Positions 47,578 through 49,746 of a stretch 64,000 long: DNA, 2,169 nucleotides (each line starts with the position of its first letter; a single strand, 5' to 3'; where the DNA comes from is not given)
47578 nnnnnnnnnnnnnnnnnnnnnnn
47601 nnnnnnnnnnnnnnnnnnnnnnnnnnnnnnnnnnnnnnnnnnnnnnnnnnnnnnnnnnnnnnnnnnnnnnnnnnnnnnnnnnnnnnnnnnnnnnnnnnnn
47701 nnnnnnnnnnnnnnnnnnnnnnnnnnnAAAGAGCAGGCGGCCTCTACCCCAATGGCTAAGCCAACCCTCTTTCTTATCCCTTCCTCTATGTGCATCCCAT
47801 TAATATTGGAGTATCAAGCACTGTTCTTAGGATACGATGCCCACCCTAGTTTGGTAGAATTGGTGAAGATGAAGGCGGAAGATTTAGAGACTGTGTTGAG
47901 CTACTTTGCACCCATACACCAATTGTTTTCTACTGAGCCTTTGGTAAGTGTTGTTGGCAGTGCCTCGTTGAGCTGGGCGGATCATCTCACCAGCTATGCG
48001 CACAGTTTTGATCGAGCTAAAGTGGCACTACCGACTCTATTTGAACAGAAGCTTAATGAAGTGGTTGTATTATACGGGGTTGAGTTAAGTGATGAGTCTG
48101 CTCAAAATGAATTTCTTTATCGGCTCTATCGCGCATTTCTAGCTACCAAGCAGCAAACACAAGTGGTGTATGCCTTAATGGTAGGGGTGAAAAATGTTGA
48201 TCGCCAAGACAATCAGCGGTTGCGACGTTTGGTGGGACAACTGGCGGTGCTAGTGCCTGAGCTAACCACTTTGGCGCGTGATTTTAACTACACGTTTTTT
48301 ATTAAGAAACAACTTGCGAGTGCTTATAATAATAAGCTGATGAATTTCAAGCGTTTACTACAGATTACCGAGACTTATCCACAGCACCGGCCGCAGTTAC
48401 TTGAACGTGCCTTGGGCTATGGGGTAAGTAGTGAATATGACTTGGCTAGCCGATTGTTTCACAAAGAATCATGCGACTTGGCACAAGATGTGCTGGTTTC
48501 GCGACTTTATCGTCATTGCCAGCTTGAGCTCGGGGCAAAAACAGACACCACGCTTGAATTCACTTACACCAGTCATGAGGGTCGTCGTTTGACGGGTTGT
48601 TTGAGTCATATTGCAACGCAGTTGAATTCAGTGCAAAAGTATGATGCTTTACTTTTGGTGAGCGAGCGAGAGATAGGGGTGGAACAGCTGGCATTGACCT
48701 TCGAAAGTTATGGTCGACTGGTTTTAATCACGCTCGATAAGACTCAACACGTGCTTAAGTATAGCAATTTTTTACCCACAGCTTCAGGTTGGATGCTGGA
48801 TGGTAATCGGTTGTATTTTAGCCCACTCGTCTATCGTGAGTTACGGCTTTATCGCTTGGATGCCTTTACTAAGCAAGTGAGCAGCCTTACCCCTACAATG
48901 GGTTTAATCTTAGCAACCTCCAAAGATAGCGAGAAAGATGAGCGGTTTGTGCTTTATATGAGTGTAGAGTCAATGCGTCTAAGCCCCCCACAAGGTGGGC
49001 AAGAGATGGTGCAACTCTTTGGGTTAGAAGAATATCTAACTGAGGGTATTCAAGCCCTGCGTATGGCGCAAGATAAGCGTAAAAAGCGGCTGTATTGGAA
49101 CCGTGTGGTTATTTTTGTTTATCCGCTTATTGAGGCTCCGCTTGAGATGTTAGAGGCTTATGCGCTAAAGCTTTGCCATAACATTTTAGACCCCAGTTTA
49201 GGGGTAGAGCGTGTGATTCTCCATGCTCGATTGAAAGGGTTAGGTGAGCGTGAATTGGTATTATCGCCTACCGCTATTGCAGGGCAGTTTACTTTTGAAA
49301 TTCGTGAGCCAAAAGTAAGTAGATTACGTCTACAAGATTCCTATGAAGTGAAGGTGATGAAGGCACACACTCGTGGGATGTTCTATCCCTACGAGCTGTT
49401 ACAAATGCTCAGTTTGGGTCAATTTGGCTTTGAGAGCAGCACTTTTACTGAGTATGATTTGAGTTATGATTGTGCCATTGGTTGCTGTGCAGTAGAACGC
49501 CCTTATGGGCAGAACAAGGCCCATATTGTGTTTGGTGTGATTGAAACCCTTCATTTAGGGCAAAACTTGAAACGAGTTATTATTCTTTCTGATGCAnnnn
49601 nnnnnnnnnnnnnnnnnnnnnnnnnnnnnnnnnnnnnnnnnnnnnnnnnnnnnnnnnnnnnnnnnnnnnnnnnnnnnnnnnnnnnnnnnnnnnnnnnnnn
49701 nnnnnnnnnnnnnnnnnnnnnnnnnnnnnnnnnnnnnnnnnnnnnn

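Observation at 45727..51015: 1762-aa single-polypeptide BC-BCCP-CT carboxylase (eukaryote-type ACC layout) in a bacterial genome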

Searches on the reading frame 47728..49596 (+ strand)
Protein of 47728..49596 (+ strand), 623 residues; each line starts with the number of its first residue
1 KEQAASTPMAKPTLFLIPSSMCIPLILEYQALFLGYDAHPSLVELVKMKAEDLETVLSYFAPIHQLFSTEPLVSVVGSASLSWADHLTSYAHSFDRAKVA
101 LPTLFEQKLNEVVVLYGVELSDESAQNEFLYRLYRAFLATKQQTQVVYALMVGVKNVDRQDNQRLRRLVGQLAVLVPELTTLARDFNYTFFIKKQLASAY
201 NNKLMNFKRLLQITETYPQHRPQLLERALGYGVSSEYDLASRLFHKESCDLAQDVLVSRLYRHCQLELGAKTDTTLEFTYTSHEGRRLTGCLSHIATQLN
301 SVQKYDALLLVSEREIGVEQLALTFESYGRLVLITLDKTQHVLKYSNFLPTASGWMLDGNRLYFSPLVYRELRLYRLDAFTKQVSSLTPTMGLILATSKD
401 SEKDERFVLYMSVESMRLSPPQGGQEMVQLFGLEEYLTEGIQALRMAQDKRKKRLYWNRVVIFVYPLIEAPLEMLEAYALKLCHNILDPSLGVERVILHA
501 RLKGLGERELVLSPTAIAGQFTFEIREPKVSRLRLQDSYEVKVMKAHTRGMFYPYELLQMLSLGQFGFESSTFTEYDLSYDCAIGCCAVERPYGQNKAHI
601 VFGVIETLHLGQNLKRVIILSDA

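Call 33: search_solved_structures(query=A2, max_evalue=1, show_alignments=2)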
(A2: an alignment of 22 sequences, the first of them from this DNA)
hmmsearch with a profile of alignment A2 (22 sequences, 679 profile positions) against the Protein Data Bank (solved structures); distinct sequences matched with E-value up to 1: 11.
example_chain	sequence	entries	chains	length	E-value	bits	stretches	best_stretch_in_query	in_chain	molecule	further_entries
5i6e_A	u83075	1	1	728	6.6e-13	51.6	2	368-458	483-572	Acetyl-CoA carboxylase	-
5csa_A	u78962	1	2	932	9.6e-13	51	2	368-458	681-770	Acetyl-CoA carboxylase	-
5csk_A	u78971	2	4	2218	1.3e-11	47.3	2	372-458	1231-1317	Acetyl-CoA carboxylase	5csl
5cs4_A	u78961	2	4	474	8.8e-08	34.6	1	368-458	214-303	Acetyl-CoA carboxylase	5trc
5i6h_A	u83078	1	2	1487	6.2e-06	28.5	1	346-458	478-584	Acetyl-CoA carboxylase-like protein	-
5i6i_A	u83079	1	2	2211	1.9e-05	26.9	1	346-458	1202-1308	Acetyl-CoA carboxylase-like protein,Acetyl-CoA carboxylase-like protein,Acetyl-CoA carboxy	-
5i6g_A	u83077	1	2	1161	0.0086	18.1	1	346-458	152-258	Acetyl-CoA carboxylase-like protein,Acetyl-CoA carboxylase-like protein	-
5i6f_A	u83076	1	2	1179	0.0086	18.1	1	346-458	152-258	Acetyl-CoA carboxylase-like protein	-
6u1s_A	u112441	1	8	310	0.013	17.5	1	171-281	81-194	de novo designed 16-helix transmembrane nanopore, TMHC8_R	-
6egc_A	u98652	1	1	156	0.016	17.3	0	146-214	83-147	SC_2L4HC2_23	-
1xm9_A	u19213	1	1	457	0.23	13.4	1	171-269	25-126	plakophilin 1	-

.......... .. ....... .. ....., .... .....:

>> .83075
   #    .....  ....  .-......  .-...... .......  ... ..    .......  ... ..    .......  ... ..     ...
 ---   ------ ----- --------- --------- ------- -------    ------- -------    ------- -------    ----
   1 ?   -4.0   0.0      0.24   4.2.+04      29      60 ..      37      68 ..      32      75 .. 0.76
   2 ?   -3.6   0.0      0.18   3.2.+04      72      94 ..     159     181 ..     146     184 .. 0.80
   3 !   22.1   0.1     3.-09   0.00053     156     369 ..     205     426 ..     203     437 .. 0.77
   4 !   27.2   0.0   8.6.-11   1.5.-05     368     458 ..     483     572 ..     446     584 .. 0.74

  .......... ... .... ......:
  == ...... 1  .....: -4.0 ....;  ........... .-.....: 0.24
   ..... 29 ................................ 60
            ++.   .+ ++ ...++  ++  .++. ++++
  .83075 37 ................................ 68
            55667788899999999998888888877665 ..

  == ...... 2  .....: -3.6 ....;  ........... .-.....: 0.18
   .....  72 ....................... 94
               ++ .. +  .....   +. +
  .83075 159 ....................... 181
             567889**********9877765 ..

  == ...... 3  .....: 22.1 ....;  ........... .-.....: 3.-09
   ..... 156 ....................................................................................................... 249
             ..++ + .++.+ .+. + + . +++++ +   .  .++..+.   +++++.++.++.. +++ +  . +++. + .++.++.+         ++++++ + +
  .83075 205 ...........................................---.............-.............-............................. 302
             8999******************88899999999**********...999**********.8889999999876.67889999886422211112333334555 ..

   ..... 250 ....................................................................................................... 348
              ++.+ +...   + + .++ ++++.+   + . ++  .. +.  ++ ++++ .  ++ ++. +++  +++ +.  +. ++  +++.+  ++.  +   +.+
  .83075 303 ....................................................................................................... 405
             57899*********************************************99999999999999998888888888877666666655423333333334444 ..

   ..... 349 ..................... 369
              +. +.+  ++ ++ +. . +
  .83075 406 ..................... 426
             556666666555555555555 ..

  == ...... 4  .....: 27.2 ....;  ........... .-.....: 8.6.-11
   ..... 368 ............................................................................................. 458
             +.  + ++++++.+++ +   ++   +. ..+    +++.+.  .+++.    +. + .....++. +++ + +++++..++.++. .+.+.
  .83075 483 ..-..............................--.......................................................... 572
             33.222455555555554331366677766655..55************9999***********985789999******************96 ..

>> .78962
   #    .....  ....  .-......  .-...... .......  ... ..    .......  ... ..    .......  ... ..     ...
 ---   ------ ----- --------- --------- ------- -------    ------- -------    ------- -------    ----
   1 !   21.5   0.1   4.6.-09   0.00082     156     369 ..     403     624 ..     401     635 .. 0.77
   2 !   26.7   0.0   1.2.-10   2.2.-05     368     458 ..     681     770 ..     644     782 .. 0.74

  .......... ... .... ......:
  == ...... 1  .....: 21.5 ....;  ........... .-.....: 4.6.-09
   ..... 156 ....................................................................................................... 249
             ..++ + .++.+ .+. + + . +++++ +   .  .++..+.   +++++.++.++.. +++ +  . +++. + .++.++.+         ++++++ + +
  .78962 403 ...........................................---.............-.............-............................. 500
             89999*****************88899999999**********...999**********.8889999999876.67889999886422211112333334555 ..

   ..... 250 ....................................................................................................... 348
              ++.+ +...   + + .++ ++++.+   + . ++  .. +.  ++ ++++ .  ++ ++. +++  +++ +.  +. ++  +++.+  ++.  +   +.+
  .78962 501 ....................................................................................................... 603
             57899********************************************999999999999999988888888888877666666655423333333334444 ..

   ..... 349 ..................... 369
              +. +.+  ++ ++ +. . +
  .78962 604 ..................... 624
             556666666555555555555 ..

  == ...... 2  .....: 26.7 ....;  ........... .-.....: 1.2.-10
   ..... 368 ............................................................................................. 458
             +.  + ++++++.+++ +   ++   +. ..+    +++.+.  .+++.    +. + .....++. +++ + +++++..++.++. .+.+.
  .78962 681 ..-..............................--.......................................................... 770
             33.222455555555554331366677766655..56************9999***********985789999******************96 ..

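Call 41: predict_structure(alignment_id=A2)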
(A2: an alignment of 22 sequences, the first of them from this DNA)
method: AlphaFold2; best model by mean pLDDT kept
length: 623 residues; sequences in the alignment: 22
mean_pLDDT: 82.0   pTM: 0.77
mean pLDDT of the five models: 82.0, 80.9, 79.5, 77.7, 77.2
residues with pLDDT >= 90: 190; 70-90: 332; 50-70: 75; < 50: 26
segments of 3 or more residues with pLDDT < 50: 1-22, 75-77
pLDDT, mean of each block of 10 residues (from residue 1): 39 41 74 89 80 91 90 59 89 72 88 89 87 93 92 79 83 84 86 81 90 91 87 89 88 92 90 88 87 72 72 66 69 88 89 86 90 92 87 94 93 79 59 85 91 90 90 86 80 91 92 74 90 88 79 82 76 76 57 70 82 85 66
secondary structure, 60 per line:
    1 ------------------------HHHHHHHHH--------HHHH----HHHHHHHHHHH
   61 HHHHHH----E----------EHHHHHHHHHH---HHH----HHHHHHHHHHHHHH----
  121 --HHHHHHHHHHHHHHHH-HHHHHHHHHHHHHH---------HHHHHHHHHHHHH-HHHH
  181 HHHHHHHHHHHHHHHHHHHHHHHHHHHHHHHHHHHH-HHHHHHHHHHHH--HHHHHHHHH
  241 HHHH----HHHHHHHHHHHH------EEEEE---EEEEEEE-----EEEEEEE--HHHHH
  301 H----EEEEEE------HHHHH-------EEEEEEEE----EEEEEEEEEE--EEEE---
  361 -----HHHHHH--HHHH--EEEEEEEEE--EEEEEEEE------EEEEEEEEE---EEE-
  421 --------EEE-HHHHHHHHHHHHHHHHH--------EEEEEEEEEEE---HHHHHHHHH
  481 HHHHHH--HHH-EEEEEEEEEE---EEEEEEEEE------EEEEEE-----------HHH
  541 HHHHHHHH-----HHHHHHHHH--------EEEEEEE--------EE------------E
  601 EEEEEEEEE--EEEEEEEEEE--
elements in order: H25-33 H42-45 H50-66 H83-92 H103-116 H123-138 H140-153 H163-175 H177-216 H218-229 H232-244 H249-260 E267-271 E275-281 E287-293 H296-301 E306-311 H318-322 E330-337 E342-351 E354-357 H366-371 H374-377 E380-388 E391-398 E405-413 E417-419 E429-431 H433-449 E458-468 H472-486 E493-502 E506-514 E521-526 H538-548 H554-562 E571-577 E600-609 E612-621

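Call 45: fold_search(model_id=the predicted structure, library=pdb)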
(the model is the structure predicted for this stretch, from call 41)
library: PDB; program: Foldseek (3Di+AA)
matches with E <= 10: 665; with E <= 0.001: 30
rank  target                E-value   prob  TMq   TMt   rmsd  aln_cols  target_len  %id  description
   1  8xl0_E                8.8e-19  1.00  0.51  0.20  15.8       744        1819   14  Citrate-induced filament of human acetyl-coenzyme A carboxylase 1 (ACC1-citrate) (released 2024-10-23)
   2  8xkz_C                8.8e-19  1.00  0.51  0.17  15.8       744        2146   14  Core region of the citrate-induced human acetyl-CoA carboxylase 1 filament (ACC1-citrate) (released 2024-10-23)
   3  5csk_A                2.2e-18  1.00  0.51  0.18  12.5       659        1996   15  Crystal structure of yeast acetyl-CoA carboxylase, unbiotinylated (released 2015-10-28)
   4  5csl_A                2.4e-18  1.00  0.51  0.18  12.0       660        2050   14  Crystal structure of the 500 kD yeast acetyl-CoA carboxylase holoenzyme dimer (released 2015-10-28)
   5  8xl2_C                3.4e-18  1.00  0.46  0.25  18.9       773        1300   14  Human acetyl-CoA carboxylase 1 filament in complex with acetyl-CoA (ACC1-inact) (released 2024-10-23)
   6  8xl1_A                3.4e-18  1.00  0.46  0.22  19.6       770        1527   14  Core region of the human acetyl-CoA carboxylase 1 filament in complex with acetyl-CoA (ACC1-inact) (released 2024-10-23)
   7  5csl_B                4.2e-18  1.00  0.50  0.18  12.2       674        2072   15  Crystal structure of the 500 kD yeast acetyl-CoA carboxylase holoenzyme dimer (released 2015-10-28)
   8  5csk_B                2.1e-17  1.00  0.49  0.18  11.6       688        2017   14  Crystal structure of yeast acetyl-CoA carboxylase, unbiotinylated (released 2015-10-28)
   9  5i6h_A                3.5e-17  1.00  0.43  0.21  20.9       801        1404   13  Crystal structure of CD-CT domains of Chaetomium thermophilum acetyl-CoA carboxylase (released 2016-04-20)
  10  6g2d_C                7.3e-17  1.00  0.50  0.17  12.5       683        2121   15  Citrate-induced acetyl-CoA carboxylase (ACC-Cit) filament at 5.4 A resolution (released 2018-06-13)
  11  5i6i_A                2.4e-16  1.00  0.40  0.20  19.9       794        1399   13  Crystal structure of a dBCCP-variant of Chaetomium thermophilum acetyl-CoA carboxylase (released 2016-04-20)
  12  5i6h_B                2.6e-16  1.00  0.39  0.20  21.5       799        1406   13  Crystal structure of CD-CT domains of Chaetomium thermophilum acetyl-CoA carboxylase (released 2016-04-20)
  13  5i6i_B                4.1e-16  1.00  0.44  0.23  18.4       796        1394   13  Crystal structure of a dBCCP-variant of Chaetomium thermophilum acetyl-CoA carboxylase (released 2016-04-20)
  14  6g2h_D                1.0e-15  1.00  0.43  0.21  18.6       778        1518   14  Filament of acetyl-CoA carboxylase and BRCT domains of BRCA1 (ACC-BRCT) core at 4.6 A resolution (released 2018-06-13)
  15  5csa_A                2.3e-15  1.00  0.41  0.31  11.1       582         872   14  Crystal structure of domains BT-BCCP-AC1-AC5 of yeast acetyl-CoA carboxylase (released 2015-10-28)
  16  5i6e                  4.1e-15  1.00  0.37  0.34  18.0       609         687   12  Crystal structure of the central domain of yeast acetyl-CoA carboxylase (released 2016-04-20)
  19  5csa_B                6.4e-14  1.00  0.39  0.30  17.7       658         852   13  Crystal structure of domains BT-BCCP-AC1-AC5 of yeast acetyl-CoA carboxylase (released 2015-10-28)
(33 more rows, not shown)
